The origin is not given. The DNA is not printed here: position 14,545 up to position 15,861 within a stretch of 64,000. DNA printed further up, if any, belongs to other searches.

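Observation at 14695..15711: DUF35 protein fused to a Cys-less, truncated HMG-CoA-synthase-like N-terminal region, translationally coupled to a thiolase.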

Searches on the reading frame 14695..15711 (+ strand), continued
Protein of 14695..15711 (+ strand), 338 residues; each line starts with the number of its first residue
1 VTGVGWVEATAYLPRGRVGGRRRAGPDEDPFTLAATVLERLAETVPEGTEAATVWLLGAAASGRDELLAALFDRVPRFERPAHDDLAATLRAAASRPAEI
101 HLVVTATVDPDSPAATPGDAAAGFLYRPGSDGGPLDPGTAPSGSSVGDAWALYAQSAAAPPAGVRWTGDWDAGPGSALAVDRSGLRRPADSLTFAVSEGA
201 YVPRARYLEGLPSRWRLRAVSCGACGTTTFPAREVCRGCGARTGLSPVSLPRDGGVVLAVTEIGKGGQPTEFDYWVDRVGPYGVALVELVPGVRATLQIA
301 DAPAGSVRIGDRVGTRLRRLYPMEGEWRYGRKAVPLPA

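Call 27: find_encoding_contigs(protein=P0120, flank=10000, max_places=2)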
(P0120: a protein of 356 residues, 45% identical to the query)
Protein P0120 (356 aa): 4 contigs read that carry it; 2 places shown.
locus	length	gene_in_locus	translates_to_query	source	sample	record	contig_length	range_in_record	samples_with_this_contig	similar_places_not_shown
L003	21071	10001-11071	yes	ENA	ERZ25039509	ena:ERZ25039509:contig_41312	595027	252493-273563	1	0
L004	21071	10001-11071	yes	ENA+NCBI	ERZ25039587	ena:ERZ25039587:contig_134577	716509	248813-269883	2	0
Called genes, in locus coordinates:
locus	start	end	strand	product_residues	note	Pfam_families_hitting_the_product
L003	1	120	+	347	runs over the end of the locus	PF03814:KdpA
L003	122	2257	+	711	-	PF00122:E1-E2_ATPase, PF00702:Hydrolase, PF12710:HAD (weak)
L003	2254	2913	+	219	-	PF02669:KdpC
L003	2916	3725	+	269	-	PF00582:Usp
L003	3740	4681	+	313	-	PF00590:TP_methylase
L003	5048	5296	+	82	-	-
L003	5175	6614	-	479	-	-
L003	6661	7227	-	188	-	PF00117:GATase, PF07722:Peptidase_C26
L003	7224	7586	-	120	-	-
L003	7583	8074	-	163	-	-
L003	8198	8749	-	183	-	PF02441:Flavoprotein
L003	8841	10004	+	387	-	PF00108:Thiolase_N, PF22691:Thiolase_C_1, PF02803:Thiolase_C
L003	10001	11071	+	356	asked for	PF01796:OB_ChsH2_C (weak)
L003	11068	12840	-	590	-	PF17899:Peptidase_M61_N, PF05299:Peptidase_M61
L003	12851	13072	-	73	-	-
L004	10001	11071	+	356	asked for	PF01796:OB_ChsH2_C (weak)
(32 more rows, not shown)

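Call 28: find_encoding_contigs(protein=P0065, flank=10000, max_places=2)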
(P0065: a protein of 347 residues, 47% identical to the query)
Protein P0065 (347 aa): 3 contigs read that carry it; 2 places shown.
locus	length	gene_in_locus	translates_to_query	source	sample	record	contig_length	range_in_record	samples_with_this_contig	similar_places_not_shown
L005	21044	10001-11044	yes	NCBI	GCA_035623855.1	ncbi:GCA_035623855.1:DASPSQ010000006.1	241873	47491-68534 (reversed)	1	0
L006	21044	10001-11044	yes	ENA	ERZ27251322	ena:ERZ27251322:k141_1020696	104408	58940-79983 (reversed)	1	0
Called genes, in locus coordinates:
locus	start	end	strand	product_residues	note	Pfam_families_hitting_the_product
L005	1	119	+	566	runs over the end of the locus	PF03814:KdpA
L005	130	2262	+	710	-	PF00122:E1-E2_ATPase, PF00702:Hydrolase, PF12710:HAD (faint)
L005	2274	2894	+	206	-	PF02669:KdpC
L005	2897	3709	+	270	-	PF00582:Usp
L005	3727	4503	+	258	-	PF00590:TP_methylase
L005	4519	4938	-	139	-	-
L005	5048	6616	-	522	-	-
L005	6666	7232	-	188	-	PF00117:GATase, PF07722:Peptidase_C26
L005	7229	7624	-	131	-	-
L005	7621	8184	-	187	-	-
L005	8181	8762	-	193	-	PF02441:Flavoprotein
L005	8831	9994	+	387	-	PF00108:Thiolase_N, PF00109:ketoacyl-synt (weak), PF08545:ACP_syn_III (faint), PF22691:Thiolase_C_1, PF02803:Thiolase_C (weak)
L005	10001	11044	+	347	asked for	-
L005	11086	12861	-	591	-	PF17899:Peptidase_M61_N, PF05299:Peptidase_M61, PF17820:PDZ_6 (faint), PF13180:PDZ_2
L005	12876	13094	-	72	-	-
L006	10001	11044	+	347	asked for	-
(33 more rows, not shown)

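Call 31: search_protein_representatives(alignment_id=A2)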
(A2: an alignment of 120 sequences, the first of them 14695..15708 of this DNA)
Query: 120 sequences, 349 profile positions. Proteins with E-value up to 0.001 (for the whole library): 1077; up to 1e-10: 355; up to 1e-30: 180. The best 150 are listed.
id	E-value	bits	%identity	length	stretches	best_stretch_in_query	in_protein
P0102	8.4e-146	502.3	-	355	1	1-346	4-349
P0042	1.9e-142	491.2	-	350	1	1-343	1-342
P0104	1.9e-133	461.7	-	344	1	1-343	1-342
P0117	2.8e-131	454.5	-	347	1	1-342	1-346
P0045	2.4e-127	441.5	-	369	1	1-345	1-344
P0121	3.4e-122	424.6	-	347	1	1-345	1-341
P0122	2.4e-119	415.2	-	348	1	3-346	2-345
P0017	3.1e-118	411.6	-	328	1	21-344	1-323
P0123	7.1e-118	410.4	-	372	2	143-345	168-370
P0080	3.0e-117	408.4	-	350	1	3-345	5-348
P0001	3.8e-117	408.0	-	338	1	3-343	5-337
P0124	1.1e-115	403.2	-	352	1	1-345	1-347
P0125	1.2e-115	403.1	-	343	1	1-342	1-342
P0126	1.5e-114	399.5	-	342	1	1-343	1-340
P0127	2.2e-114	399.0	-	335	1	1-344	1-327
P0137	4.3e-104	365.1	-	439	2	145-345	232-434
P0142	1.4e-102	360.1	-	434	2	164-345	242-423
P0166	1.8e-89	317.0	-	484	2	168-344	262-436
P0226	8.1e-69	249.1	-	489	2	177-340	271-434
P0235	8.1e-49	183.3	-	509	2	185-343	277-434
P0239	4.6e-45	171.0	-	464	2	126-342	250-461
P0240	7.9e-43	163.6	-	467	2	196-341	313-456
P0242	1.4e-41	159.5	-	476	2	198-345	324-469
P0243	2.5e-41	158.7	-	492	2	123-346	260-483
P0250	1.0e-39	153.4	-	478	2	203-344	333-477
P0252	5.0e-39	151.1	-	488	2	204-344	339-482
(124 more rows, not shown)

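Call 33: list_cluster_members(proteins=[P0137, P0142, P0166, P0226, P0235, P0239, P0240, P0242, P0250, P0252])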
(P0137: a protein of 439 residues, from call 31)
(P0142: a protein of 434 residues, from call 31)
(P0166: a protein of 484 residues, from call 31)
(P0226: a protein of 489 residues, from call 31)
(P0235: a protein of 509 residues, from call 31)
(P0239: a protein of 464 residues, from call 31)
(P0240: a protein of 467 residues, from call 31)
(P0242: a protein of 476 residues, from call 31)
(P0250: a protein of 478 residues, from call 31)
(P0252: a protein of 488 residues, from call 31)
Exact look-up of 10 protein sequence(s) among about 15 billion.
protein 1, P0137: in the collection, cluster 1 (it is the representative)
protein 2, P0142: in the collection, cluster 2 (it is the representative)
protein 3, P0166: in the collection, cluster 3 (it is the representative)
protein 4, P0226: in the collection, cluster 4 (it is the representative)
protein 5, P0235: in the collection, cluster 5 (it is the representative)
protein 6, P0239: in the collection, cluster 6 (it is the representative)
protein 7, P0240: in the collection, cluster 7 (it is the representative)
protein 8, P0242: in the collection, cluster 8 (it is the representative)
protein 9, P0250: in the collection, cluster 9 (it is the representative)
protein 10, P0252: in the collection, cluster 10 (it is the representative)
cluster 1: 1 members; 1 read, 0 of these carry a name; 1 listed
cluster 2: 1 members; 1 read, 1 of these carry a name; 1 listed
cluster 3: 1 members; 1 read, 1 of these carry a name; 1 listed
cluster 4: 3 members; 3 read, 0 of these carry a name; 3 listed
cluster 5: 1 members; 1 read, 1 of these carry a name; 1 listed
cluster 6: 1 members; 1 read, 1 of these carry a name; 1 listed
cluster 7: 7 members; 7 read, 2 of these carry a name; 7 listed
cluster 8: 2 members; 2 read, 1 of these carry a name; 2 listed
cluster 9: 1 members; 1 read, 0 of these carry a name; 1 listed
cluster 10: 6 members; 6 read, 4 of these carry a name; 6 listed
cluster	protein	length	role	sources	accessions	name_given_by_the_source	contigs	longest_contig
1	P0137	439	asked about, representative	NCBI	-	-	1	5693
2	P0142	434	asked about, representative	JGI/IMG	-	uncharacterized OB-fold protein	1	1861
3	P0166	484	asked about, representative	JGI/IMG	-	uncharacterized OB-fold protein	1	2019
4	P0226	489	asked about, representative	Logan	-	-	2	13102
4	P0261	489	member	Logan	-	-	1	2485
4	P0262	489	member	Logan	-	-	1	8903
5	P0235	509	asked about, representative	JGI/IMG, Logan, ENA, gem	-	uncharacterized OB-fold protein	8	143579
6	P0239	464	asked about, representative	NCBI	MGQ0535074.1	MAG: OB-fold domain-containing protein [Methanobacteriota archaeon]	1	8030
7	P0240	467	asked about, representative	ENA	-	-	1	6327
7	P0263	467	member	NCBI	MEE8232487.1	MAG: OB-fold domain-containing protein [Thermoplasmata archaeon]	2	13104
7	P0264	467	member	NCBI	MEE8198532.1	MAG: OB-fold domain-containing protein [Thermoplasmata archaeon]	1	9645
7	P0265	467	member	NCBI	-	-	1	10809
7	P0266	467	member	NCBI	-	-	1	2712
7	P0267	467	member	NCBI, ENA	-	-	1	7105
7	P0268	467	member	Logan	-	-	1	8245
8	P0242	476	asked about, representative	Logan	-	-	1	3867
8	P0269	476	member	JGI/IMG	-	hydroxymethylglutaryl-CoA synthase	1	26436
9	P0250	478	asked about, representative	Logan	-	-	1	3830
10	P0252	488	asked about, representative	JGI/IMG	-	hydroxymethylglutaryl-CoA synthase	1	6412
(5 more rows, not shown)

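Call 35: search_protein_families(library=pfam, proteins=[P0242, P0240, P0250, P0239, P0243, P0137, P0142, P0166, P0235, P0226], max_evalue=0.01)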
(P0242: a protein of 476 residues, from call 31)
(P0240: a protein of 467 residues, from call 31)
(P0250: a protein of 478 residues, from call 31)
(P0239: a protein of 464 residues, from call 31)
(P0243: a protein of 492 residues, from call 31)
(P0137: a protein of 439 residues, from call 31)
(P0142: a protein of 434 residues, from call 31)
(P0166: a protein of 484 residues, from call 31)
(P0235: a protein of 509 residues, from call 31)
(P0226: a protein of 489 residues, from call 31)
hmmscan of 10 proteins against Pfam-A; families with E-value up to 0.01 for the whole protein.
P0242 (476 aa): 2 families
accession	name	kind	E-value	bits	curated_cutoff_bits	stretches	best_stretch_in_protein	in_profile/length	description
PF01796.24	OB_ChsH2_C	-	1.2e-13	51.2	27.1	1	381-448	4-65/65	ChsH2, C-terminal OB-fold domain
PF12172.15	zf-ChsH2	-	1e-11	44.8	23.2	1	344-377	4-37/37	ChsH2, rubredoxin-like zinc ribbon domain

P0240 (467 aa): 2 families
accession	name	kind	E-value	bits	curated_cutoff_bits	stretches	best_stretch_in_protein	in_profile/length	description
PF01796.24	OB_ChsH2_C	-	3.7e-16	59.2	27.1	1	372-438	4-64/65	ChsH2, C-terminal OB-fold domain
PF12172.15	zf-ChsH2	-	2.8e-11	43.4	23.2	1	333-367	2-36/37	ChsH2, rubredoxin-like zinc ribbon domain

P0250 (478 aa): 2 families
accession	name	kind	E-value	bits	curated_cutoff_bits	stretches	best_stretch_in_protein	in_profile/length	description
PF01796.24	OB_ChsH2_C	-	3.6e-10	40.1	27.1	1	384-457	2-65/65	ChsH2, C-terminal OB-fold domain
PF12172.15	zf-ChsH2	-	3.9e-08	33.4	23.2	1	348-378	4-34/37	ChsH2, rubredoxin-like zinc ribbon domain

P0239 (464 aa): 2 families
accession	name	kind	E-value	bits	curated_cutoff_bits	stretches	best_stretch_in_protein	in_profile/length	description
PF01796.24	OB_ChsH2_C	-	5e-12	46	27.1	1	375-440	3-62/65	ChsH2, C-terminal OB-fold domain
PF12172.15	zf-ChsH2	-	2.1e-07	31.1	23.2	1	339-371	4-36/37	ChsH2, rubredoxin-like zinc ribbon domain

P0243 (492 aa): 4 families
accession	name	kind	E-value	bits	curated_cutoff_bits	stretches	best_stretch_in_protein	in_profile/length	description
PF12172.15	zf-ChsH2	-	7.8e-10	38.8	23.2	1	360-390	7-37/37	ChsH2, rubredoxin-like zinc ribbon domain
PF01796.24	OB_ChsH2_C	-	9.2e-08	32.3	27.1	1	396-460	6-64/65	ChsH2, C-terminal OB-fold domain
PF18551.6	TackOD1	-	0.00039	20.5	32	1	364-420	74-124/188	Thaumarchaeal output domain 1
PF12773.13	DZR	-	0.0085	16.7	27.3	0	364-385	24-45/45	Double zinc ribbon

P0137 (439 aa): 3 families
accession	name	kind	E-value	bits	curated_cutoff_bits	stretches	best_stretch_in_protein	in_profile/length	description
PF12172.15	zf-ChsH2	-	2.9e-07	30.6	23.2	1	311-337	8-34/37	ChsH2, rubredoxin-like zinc ribbon domain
PF18073.7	Zn_ribbon_LapB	-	6.9e-05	22.9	25.7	1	316-341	2-27/28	Rubredoxin metal binding domain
PF01796.24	OB_ChsH2_C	-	0.00014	22.2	27.1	1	352-410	10-62/65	ChsH2, C-terminal OB-fold domain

P0142 (434 aa): 2 families
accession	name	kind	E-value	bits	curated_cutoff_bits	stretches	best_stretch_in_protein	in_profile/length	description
PF12172.15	zf-ChsH2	-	5.5e-07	29.7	23.2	1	300-326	8-34/37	ChsH2, rubredoxin-like zinc ribbon domain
PF01796.24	OB_ChsH2_C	-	0.0033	17.8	27.1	1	358-399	21-62/65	ChsH2, C-terminal OB-fold domain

P0166 (484 aa): 1 family
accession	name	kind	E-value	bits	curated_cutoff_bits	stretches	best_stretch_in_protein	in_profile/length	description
PF12172.15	zf-ChsH2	-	5e-05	23.4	23.2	1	314-340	8-34/37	ChsH2, rubredoxin-like zinc ribbon domain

P0235 (509 aa): 2 families
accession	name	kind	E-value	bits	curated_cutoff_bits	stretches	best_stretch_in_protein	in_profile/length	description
PF01796.24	OB_ChsH2_C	-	6.2e-08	32.9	27.1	1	348-414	5-64/65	ChsH2, C-terminal OB-fold domain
PF12172.15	zf-ChsH2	-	0.00037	20.7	23.2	1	314-343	8-37/37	ChsH2, rubredoxin-like zinc ribbon domain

P0226 (489 aa): 2 families
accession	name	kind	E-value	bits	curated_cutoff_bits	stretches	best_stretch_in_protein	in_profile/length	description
PF12172.15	zf-ChsH2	-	1.2e-07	31.8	23.2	1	316-342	8-34/37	ChsH2, rubredoxin-like zinc ribbon domain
PF01796.24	OB_ChsH2_C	-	0.0022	18.3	27.1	1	360-416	13-63/65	ChsH2, C-terminal OB-fold domain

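Call 36: search_solved_structures(query=P0242, max_evalue=0.01, show_alignments=2)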
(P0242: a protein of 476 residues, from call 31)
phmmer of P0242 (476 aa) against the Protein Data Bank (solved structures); distinct sequences matched with E-value up to 0.01: 27.
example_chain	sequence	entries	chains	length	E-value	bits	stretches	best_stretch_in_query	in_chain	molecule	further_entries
9skh_A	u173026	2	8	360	4e-21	78.6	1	32-286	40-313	2,4-diacetylphloroglucinol biosynthesis protein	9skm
6esq_E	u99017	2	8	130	2.7e-17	66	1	345-466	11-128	Pfam DUF35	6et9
6esq_I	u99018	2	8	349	5.5e-16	61.7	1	3-280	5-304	HydroxyMethylGlutaryl-CoA synthase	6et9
5m3k_A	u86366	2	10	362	5.9e-16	61.6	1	31-284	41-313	PhlA | Hydroxymethylglutaryl-CoA synthase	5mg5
9skh_E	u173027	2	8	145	1.3e-09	40.6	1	345-463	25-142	2,4-diacetylphloroglucinol biosynthesis protein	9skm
6ok1_B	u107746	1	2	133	7.9e-09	38.1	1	343-444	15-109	ChsH2(DUF35)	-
5m3k_B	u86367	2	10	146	6.3e-07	31.8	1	345-463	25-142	2,4-diacetylphloroglucinol biosynthesis protein PhlB | 2,4-diacetylphloroglucinol biosynthesis protein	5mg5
1tvz_A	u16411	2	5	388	2.4e-06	29.9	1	3-176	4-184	3-hydroxy-3-methylglutaryl-CoA synthase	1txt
1xpk_A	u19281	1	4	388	2.6e-06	29.8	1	3-176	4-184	3-hydroxy-3-methylglutaryl CoA synthase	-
1xpl_A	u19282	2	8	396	2.8e-06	29.7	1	3-176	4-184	3-hydroxy-3-methylglutaryl CoA synthase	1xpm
9vbo_A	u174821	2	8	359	3.8e-06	29.2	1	3-280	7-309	3-oxoacyl-[acyl-carrier-protein (ACP)] synthase III, C-terminal domain protein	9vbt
3il3_A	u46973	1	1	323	2.9e-05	26.3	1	30-190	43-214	3-oxoacyl-[acyl-carrier-protein] synthase 3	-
4ylt_A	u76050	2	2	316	9.6e-05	24.6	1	30-162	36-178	3-oxoacyl-[acyl-carrier-protein] synthase 3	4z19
1zow_A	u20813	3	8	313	0.00012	24.3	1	3-250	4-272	3-oxoacyl-[acyl-carrier-protein] synthase III | 3-oxoacyl-[acyl-carrier-protein] synthase 3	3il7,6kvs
9myr_B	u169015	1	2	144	0.00021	23.5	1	352-457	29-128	Acyl dehydratase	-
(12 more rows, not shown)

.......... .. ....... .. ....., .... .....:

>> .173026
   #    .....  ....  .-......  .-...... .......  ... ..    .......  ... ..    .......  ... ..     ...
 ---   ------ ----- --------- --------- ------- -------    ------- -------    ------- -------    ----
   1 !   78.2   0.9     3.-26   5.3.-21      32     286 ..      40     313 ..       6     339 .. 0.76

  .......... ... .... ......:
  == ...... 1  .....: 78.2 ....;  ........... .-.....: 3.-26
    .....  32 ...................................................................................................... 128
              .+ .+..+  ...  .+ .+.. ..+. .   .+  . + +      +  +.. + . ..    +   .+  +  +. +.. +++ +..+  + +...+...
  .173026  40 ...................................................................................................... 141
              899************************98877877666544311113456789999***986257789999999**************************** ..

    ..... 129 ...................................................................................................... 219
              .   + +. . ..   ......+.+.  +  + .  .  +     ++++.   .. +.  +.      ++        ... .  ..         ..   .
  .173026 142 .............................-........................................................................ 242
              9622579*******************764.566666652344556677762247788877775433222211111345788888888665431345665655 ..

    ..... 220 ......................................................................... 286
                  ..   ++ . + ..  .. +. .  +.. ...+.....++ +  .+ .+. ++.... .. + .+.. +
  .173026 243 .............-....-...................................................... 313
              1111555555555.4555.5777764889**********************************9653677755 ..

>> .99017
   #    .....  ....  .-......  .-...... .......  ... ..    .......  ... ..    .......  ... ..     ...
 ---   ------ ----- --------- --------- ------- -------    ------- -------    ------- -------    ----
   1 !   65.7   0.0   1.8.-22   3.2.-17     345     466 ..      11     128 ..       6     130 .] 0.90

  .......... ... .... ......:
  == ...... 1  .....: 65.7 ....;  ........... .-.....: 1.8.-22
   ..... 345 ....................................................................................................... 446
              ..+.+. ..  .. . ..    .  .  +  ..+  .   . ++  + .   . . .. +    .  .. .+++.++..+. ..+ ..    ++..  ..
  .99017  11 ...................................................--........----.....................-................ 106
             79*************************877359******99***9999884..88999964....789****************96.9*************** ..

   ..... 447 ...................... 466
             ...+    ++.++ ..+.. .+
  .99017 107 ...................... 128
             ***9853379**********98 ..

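Call 38: find_encoding_contigs(protein=P0235, flank=10000, max_places=2)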
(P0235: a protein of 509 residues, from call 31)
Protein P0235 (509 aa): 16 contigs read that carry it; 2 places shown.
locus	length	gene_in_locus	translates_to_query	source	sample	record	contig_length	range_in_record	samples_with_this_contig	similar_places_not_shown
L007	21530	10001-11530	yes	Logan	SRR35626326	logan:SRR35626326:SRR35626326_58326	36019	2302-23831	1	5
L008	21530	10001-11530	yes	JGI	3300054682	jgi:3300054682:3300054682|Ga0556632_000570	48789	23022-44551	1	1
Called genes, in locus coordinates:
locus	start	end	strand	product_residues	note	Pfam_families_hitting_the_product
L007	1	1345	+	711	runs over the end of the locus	PF00122:E1-E2_ATPase, PF00702:Hydrolase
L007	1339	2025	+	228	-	PF02669:KdpC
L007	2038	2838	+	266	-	PF00582:Usp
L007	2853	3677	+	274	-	PF00590:TP_methylase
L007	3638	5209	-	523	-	-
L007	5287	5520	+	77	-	-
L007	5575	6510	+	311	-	-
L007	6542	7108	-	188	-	PF00117:GATase, PF07722:Peptidase_C26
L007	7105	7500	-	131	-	-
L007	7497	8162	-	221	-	-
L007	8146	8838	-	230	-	PF02441:Flavoprotein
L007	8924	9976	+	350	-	PF00108:Thiolase_N, PF22691:Thiolase_C_1, PF02803:Thiolase_C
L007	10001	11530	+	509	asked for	PF01796:OB_ChsH2_C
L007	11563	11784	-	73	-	-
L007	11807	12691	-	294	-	PF02900:LigB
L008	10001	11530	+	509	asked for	PF01796:OB_ChsH2_C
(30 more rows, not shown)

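Call 39: find_encoding_contigs(protein=P0269, flank=10000, max_places=2)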
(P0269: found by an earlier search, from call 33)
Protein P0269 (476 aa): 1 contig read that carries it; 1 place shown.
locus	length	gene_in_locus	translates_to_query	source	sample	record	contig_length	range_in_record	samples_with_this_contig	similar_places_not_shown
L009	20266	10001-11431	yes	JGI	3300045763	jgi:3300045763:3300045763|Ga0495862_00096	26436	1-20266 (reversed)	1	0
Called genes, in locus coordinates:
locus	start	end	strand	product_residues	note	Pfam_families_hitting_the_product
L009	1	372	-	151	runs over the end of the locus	PF14588:YjgF_endoribonc, PF01042:Ribonuc_L-PSP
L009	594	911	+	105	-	PF00355:Rieske, PF13806:Rieske_2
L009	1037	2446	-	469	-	PF14691:Fer4_20, PF07992:Pyr_redox_2 (weak), PF01266:DAO, PF01494:FAD_binding_3 (weak), PF12831:FAD_oxidored, PF13450:NAD_binding_8, PF07992:Pyr_redox_2, PF00070:Pyr_redox, +6 more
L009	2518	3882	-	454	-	PF00574:CLP_protease, PF25145:NfeD1b_N, PF24961:NfeD_membrane, PF01957:NfeD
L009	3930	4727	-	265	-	PF01145:Band_7, PF13421:Band_7_1 (faint)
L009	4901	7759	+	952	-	PF00270:DEAD, PF04851:ResIII (weak), PF00271:Helicase_C, PF19306:WHD_Lhr, PF08494:DEAD_assoc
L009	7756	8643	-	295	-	PF00106:adh_short, PF08643:DUF1776, PF08659:KR, PF01370:Epimerase, PF13561:adh_short_C2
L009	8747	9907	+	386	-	PF00108:Thiolase_N, PF22691:Thiolase_C_1, PF02803:Thiolase_C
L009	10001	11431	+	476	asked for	PF12172:zf-ChsH2, PF01796:OB_ChsH2_C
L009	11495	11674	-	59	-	-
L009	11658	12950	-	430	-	PF03136:Pup_ligase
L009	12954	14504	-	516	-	PF13191:AAA_16 (faint), PF16450:Prot_ATP_ID_OB_C (faint), PF00004:AAA, PF13173:AAA_14 (weak)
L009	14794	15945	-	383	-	PF00850:Hist_deacetyl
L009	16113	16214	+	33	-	-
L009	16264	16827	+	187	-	PF12840:HTH_20, PF01022:HTH_5, PF12802:MarR_2 (faint), PF13412:HTH_24 (weak)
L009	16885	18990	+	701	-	PF02629:CoA_binding, PF13380:CoA_binding_2, PF13607:Succ_CoA_lig, PF19045:Ligase_CoA_2, PF13549:ATP-grasp_5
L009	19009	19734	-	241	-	-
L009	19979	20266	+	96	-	?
